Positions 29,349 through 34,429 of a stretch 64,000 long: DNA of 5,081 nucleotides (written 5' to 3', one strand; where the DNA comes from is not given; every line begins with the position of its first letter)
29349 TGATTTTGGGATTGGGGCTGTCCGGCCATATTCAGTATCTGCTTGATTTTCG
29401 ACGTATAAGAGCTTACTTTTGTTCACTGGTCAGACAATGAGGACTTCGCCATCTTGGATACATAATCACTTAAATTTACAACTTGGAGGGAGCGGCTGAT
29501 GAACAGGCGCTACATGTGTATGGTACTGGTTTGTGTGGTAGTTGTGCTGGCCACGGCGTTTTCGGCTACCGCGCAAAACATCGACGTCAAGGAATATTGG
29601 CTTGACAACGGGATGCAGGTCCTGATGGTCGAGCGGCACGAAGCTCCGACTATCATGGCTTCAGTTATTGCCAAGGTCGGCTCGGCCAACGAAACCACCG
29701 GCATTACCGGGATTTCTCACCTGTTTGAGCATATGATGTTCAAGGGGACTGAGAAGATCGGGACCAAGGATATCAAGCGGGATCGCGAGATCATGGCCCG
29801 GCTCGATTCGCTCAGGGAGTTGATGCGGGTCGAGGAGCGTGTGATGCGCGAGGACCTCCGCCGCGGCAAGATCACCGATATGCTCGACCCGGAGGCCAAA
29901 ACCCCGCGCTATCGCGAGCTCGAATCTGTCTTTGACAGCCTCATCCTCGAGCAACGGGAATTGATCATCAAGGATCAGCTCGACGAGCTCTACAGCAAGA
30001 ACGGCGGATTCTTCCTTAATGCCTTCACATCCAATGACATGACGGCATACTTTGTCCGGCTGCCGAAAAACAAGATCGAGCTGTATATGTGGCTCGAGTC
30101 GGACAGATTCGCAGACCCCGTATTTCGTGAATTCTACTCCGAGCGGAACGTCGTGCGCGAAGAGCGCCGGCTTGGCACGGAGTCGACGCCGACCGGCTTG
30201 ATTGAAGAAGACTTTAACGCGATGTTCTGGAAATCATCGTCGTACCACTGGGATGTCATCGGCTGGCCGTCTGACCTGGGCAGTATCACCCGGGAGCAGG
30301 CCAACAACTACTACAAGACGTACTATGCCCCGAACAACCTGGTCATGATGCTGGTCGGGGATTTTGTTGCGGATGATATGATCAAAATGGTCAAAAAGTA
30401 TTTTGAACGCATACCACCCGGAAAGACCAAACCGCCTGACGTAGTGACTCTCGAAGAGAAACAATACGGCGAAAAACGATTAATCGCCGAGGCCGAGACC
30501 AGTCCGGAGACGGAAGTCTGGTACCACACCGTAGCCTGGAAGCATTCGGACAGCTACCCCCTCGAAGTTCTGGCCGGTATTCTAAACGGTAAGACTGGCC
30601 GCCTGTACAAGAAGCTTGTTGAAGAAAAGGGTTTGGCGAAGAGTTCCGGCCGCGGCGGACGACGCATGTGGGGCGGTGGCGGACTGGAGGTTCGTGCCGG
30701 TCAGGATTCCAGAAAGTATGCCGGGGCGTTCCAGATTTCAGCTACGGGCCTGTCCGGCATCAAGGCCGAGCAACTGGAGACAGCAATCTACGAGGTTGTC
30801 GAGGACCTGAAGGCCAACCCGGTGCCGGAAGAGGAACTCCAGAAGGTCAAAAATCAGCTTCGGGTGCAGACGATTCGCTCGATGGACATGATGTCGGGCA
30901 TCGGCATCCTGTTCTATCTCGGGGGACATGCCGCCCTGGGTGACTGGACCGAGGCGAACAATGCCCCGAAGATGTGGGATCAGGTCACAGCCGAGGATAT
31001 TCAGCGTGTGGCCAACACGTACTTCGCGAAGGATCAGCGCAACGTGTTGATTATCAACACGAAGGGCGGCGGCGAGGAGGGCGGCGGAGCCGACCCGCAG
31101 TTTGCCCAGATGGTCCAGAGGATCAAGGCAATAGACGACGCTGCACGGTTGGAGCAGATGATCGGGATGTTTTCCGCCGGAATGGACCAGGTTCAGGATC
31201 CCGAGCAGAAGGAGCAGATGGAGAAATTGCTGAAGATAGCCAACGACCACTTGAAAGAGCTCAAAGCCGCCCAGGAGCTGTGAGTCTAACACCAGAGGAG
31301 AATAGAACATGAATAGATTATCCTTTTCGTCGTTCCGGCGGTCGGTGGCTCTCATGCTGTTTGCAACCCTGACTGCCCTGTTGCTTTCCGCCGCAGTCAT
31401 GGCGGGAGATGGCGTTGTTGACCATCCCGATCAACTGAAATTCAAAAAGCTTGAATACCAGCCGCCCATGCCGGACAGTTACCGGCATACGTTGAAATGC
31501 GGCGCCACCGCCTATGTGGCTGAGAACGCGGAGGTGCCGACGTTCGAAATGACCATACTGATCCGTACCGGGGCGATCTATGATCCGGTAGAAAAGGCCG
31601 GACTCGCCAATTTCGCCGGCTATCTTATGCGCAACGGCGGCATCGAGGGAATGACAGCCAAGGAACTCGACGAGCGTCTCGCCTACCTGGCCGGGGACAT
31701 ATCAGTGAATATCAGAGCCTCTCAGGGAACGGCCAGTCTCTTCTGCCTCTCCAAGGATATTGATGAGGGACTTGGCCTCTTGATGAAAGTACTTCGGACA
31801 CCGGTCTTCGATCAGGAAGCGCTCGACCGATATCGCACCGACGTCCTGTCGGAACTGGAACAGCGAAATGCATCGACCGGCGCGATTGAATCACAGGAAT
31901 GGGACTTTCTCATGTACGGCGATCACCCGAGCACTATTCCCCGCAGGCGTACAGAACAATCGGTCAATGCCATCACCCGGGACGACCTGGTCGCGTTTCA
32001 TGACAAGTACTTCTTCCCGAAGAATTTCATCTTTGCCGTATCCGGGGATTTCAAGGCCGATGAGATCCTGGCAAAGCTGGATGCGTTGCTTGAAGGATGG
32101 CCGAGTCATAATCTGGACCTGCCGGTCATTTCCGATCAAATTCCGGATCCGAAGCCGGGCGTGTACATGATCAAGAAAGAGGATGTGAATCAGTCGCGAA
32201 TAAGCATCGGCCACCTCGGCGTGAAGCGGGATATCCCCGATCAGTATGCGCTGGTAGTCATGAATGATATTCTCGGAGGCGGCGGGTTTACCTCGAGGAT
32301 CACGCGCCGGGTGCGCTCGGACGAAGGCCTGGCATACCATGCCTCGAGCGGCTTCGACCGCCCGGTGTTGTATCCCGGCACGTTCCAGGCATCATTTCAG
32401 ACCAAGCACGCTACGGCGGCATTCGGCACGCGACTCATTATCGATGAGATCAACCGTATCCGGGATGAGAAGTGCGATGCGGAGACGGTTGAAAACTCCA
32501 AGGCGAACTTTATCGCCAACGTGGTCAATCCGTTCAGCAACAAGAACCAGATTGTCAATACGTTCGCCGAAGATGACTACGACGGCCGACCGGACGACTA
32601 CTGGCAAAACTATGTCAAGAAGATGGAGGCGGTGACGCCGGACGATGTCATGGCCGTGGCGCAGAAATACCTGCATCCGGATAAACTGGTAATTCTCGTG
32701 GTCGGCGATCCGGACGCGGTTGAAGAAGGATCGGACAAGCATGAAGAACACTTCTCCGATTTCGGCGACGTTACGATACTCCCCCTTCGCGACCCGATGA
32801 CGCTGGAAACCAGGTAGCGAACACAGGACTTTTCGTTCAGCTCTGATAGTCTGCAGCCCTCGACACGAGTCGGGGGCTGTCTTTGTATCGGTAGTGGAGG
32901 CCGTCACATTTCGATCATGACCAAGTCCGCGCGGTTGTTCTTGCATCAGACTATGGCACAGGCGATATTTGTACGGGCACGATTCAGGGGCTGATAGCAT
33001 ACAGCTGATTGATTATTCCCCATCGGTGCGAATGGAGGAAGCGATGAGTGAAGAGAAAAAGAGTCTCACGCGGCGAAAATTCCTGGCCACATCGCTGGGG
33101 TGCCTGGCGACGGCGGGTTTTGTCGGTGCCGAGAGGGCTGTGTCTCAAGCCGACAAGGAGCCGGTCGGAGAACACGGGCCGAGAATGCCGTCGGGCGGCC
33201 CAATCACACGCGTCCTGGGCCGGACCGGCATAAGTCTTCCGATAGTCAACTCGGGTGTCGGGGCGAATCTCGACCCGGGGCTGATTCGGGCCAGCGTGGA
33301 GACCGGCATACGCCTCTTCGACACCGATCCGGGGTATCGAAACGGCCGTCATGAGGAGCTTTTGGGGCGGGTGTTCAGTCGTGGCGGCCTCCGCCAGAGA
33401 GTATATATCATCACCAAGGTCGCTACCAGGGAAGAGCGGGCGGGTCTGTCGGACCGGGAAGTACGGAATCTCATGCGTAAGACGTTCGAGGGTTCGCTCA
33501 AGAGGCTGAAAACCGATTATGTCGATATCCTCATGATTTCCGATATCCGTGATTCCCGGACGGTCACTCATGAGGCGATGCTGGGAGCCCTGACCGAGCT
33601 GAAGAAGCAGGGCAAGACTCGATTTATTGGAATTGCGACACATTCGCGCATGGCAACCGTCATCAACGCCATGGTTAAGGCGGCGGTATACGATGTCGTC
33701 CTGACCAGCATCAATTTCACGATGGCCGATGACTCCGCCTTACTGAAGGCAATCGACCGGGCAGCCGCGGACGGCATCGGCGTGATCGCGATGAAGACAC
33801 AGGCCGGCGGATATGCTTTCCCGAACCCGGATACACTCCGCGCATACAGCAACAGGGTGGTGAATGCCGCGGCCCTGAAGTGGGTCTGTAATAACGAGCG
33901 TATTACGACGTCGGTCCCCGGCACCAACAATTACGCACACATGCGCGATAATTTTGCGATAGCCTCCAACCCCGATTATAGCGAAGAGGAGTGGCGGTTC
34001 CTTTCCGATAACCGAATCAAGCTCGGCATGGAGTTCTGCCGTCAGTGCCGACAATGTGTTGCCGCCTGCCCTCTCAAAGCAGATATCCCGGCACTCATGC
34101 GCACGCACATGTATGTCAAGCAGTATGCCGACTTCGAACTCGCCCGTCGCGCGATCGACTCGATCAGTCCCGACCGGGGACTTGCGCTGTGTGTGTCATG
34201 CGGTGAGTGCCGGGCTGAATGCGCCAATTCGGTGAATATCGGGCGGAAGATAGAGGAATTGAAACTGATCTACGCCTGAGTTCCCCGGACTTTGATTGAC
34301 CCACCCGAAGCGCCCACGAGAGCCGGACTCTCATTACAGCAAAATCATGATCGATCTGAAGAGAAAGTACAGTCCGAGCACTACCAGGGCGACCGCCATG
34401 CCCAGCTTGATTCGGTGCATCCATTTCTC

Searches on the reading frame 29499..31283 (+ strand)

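Call 19: search_protein_families(library=pfam, proteins=[window:29499-31283:+], max_evalue=0.0001)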
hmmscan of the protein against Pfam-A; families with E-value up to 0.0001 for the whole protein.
window:29499-31283:+ (594 aa): 2 families
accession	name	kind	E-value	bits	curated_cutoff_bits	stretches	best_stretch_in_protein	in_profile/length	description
PF05193.26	Peptidase_M16_C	-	4.2e-32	111.9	23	1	262-454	1-181/181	Peptidase M16 inactive domain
PF00675.25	Peptidase_M16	-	3.3e-17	63.2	22.3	2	41-93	2-54/149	Insulinase (Peptidase family M16)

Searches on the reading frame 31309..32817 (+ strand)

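Call 19: search_protein_families(library=pfam, proteins=[window:31309-32817:+], max_evalue=0.0001)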
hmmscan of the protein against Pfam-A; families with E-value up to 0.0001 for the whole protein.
window:31309-32817:+ (502 aa): 2 families
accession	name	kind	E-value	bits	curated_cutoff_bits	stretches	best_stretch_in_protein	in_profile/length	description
PF05193.26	Peptidase_M16_C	-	1.1e-34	120.3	23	1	222-400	2-180/181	Peptidase M16 inactive domain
PF00675.25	Peptidase_M16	-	7.6e-08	32.8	22.3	1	75-189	9-122/149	Insulinase (Peptidase family M16)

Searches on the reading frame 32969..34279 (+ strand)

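Call 19: search_protein_families(library=pfam, proteins=[window:32969-34279:+], max_evalue=0.0001)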
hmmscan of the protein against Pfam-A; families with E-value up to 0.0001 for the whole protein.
window:32969-34279:+ (436 aa): 4 families
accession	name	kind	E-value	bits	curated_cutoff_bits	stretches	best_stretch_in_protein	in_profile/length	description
PF00248.27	Aldo_ket_red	-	5.3e-31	108.2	24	1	106-284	25-198/291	Aldo/keto reductase family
PF13187.11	Fer4_9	-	5.9e-08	33.1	27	1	357-421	2-50/52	4Fe-4S dicluster domain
PF13534.11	Fer4_17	-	1.4e-06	29.2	22.2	1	356-422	1-60/61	4Fe-4S dicluster domain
PF13183.11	Fer4_8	-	1.5e-06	29.1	27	1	354-421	2-67/68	4Fe-4S dicluster domain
